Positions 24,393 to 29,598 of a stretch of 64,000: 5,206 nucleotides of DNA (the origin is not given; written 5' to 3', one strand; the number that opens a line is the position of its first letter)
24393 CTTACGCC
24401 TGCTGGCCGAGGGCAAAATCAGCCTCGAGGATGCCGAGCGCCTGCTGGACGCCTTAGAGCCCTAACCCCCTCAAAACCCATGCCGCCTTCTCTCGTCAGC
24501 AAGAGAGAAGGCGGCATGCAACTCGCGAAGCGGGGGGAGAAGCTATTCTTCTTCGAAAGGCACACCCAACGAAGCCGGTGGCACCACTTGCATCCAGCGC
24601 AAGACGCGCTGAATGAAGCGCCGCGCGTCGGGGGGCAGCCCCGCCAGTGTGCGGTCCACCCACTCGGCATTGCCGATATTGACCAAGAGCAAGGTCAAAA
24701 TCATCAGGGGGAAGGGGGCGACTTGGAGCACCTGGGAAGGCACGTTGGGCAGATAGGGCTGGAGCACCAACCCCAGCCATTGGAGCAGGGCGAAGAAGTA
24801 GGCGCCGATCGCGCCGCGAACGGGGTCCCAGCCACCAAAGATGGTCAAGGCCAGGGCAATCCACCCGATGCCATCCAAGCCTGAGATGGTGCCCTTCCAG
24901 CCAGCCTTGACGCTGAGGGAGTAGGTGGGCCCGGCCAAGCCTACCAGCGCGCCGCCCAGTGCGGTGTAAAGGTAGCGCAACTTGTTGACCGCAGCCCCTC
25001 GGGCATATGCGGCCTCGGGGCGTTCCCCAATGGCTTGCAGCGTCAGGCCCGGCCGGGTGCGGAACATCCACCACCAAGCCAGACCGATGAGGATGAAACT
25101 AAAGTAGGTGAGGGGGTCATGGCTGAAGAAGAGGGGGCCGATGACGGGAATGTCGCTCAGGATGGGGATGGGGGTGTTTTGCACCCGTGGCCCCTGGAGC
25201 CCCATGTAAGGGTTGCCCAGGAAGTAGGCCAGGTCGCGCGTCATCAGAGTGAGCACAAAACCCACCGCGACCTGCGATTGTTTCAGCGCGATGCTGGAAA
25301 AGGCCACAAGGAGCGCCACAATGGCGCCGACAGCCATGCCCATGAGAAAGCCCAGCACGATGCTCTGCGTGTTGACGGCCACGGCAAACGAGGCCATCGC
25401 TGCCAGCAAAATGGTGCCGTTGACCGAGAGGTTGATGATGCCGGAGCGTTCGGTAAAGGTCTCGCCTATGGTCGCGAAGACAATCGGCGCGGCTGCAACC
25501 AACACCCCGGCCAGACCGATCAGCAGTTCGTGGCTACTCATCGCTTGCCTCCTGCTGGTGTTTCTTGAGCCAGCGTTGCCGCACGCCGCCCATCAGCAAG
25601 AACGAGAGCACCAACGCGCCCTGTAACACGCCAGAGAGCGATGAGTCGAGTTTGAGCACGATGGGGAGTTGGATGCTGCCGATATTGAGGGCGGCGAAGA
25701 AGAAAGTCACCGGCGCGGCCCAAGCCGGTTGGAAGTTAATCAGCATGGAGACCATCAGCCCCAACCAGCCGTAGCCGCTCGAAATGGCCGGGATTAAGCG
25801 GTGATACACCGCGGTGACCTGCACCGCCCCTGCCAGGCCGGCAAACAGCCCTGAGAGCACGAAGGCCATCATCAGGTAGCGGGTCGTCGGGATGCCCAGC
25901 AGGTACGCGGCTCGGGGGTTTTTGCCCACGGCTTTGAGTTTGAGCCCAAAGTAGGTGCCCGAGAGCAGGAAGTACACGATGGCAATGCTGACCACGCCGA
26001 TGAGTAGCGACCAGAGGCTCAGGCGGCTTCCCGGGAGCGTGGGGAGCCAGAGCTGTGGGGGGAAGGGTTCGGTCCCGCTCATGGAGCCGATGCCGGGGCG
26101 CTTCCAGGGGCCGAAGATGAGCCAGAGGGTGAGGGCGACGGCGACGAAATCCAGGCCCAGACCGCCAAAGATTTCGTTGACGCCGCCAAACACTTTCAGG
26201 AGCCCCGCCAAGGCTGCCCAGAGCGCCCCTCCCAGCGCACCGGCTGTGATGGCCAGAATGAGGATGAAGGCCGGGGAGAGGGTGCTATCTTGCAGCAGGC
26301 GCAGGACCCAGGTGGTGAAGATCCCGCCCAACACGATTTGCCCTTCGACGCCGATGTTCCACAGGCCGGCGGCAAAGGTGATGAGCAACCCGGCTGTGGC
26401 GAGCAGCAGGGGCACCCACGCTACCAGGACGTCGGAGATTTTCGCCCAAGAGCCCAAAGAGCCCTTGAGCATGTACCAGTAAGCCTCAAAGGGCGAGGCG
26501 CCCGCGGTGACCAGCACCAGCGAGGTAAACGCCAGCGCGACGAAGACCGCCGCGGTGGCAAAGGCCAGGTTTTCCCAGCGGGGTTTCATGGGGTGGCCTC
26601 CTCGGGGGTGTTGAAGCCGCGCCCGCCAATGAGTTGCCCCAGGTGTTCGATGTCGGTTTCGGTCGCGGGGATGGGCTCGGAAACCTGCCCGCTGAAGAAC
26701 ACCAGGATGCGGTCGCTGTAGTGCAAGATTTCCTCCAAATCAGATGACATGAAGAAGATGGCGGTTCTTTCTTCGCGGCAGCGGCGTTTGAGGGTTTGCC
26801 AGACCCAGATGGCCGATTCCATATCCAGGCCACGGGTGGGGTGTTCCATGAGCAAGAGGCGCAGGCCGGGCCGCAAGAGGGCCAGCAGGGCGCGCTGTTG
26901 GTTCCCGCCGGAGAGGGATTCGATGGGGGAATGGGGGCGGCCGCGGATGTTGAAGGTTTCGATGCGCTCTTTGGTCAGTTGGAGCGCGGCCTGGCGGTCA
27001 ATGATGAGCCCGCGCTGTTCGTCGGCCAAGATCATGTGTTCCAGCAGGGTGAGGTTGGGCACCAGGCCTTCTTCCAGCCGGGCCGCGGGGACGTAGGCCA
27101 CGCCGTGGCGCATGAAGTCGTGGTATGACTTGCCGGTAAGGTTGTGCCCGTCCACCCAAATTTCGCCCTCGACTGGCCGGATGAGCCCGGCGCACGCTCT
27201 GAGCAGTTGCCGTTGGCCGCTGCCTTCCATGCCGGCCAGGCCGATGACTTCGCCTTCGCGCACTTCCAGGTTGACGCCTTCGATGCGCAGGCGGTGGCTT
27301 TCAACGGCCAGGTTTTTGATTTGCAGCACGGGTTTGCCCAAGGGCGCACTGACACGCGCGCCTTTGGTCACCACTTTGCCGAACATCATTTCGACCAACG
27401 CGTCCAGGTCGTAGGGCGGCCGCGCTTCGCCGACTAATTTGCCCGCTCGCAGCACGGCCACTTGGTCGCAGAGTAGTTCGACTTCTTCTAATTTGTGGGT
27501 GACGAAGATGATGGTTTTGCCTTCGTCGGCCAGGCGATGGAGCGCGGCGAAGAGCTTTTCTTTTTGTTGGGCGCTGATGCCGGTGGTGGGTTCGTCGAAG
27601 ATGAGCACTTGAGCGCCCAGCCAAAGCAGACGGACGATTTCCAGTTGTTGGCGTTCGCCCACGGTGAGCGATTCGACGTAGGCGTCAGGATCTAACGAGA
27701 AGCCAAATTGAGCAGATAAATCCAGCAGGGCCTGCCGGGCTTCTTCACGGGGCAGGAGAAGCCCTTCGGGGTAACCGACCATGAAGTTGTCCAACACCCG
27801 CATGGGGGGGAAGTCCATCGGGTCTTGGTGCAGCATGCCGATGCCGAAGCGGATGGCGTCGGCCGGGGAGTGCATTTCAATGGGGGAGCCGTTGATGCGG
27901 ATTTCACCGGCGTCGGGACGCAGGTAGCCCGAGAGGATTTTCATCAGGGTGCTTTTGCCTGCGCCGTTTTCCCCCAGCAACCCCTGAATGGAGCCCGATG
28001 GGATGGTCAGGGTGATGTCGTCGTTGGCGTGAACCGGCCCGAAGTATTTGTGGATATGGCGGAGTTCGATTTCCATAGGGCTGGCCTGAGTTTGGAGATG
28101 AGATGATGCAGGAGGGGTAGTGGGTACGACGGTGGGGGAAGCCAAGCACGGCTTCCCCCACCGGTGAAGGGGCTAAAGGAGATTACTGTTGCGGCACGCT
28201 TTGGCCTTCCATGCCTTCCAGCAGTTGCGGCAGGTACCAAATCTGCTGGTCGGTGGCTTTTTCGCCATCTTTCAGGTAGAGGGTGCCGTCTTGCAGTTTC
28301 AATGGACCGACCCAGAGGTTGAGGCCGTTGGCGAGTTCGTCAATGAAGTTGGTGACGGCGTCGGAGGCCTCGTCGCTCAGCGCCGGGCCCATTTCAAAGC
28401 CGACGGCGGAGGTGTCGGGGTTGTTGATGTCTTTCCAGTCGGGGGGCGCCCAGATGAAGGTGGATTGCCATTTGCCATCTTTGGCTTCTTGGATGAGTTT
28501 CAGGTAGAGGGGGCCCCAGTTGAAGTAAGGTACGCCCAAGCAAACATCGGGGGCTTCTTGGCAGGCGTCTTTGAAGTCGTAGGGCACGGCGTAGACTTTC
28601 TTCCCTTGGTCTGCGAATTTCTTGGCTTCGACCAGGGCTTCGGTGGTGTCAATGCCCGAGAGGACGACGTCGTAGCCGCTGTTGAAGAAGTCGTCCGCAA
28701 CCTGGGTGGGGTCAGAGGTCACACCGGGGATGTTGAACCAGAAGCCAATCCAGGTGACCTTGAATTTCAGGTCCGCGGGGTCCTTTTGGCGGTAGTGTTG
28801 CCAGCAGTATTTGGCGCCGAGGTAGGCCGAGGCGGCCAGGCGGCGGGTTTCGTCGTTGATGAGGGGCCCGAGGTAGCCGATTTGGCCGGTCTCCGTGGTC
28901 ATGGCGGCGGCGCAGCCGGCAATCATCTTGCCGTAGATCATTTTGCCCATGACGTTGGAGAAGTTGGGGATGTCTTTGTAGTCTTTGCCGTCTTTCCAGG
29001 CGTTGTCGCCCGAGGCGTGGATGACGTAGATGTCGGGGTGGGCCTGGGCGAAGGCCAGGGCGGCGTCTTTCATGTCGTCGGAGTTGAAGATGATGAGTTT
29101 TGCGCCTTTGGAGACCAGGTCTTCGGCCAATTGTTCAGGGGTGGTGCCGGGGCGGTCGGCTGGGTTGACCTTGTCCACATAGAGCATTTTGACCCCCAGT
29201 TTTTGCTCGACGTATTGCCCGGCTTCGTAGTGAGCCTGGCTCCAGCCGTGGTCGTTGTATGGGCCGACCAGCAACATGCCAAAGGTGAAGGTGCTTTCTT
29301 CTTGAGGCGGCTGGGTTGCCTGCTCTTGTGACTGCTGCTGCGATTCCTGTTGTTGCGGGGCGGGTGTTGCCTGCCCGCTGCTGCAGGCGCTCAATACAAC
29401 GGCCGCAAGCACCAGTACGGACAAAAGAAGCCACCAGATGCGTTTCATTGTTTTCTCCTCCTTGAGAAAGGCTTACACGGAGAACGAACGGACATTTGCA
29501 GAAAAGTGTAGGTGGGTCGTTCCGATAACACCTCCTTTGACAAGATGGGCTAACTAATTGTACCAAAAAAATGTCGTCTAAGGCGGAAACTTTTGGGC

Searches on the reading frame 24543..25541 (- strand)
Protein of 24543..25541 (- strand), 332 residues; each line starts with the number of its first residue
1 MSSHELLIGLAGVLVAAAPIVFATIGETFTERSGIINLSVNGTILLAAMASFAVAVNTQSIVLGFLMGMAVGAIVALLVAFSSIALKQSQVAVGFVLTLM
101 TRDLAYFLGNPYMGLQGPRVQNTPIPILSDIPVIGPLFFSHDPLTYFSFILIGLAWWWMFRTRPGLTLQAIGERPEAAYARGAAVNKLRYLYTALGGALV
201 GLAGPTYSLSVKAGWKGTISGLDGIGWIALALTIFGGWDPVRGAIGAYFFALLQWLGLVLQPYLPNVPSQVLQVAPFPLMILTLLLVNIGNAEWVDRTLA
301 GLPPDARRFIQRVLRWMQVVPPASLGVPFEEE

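Call 10: search_protein_families(library=pfam, proteins=[window:24543-25541:-], max_evalue=0.001)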
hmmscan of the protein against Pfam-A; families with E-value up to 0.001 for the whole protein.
window:24543-25541:- (332 aa): 1 family
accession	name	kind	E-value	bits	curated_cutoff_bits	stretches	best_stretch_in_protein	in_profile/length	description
PF02653.21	BPD_transp_2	-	2e-31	109.6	26.8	1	10-273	2-261/269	Branched-chain amino acid transport system / permease component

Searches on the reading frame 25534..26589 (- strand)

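Call 10: search_protein_families(library=pfam, proteins=[window:25534-26589:-], max_evalue=0.001)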
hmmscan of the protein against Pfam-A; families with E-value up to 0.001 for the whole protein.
window:25534-26589:- (351 aa): 1 family
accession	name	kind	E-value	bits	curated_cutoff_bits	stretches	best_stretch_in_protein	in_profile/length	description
PF02653.21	BPD_transp_2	-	3.8e-31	108.6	26.8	1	51-328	2-266/269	Branched-chain amino acid transport system / permease component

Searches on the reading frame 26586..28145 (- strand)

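Call 10: search_protein_families(library=pfam, proteins=[window:26586-28145:-], max_evalue=0.001)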
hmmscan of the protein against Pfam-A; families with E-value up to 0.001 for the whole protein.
window:26586-28145:- (519 aa): 2 families
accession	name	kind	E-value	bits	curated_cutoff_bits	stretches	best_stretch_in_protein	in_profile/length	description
PF00005.33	ABC_tran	-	1.1e-47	162.5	25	2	42-188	2-137/137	ABC transporter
PF13304.12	AAA_21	-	2.3e-09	38.2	27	0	55-109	3-69/304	AAA domain, putative AbiEii toxin, Type IV TA system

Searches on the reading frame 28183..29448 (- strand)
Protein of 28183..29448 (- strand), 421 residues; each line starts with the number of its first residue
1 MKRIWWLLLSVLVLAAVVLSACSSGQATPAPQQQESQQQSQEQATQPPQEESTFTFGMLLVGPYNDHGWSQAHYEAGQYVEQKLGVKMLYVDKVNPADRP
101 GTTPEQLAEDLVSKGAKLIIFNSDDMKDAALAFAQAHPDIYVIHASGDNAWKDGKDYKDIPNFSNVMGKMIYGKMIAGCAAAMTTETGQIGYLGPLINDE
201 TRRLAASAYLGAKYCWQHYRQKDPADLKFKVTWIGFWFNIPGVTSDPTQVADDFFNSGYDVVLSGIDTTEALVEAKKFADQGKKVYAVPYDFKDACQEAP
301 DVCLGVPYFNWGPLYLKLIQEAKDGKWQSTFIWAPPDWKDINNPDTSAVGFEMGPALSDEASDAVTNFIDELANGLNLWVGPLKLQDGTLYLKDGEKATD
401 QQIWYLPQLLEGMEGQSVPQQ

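Call 10: search_protein_families(library=pfam, proteins=[window:28183-29448:-], max_evalue=0.001)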
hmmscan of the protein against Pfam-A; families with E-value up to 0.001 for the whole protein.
window:28183-29448:- (421 aa): 2 families
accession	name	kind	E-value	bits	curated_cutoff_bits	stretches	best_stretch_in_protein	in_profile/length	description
PF02608.20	Bmp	-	5.2e-12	45.8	24.1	1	57-326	5-249/301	ABC transporter substrate-binding protein PnrA-like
PF13407.12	Peripla_BP_4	-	0.00015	21.9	35.1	0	60-143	3-84/258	Periplasmic binding protein domain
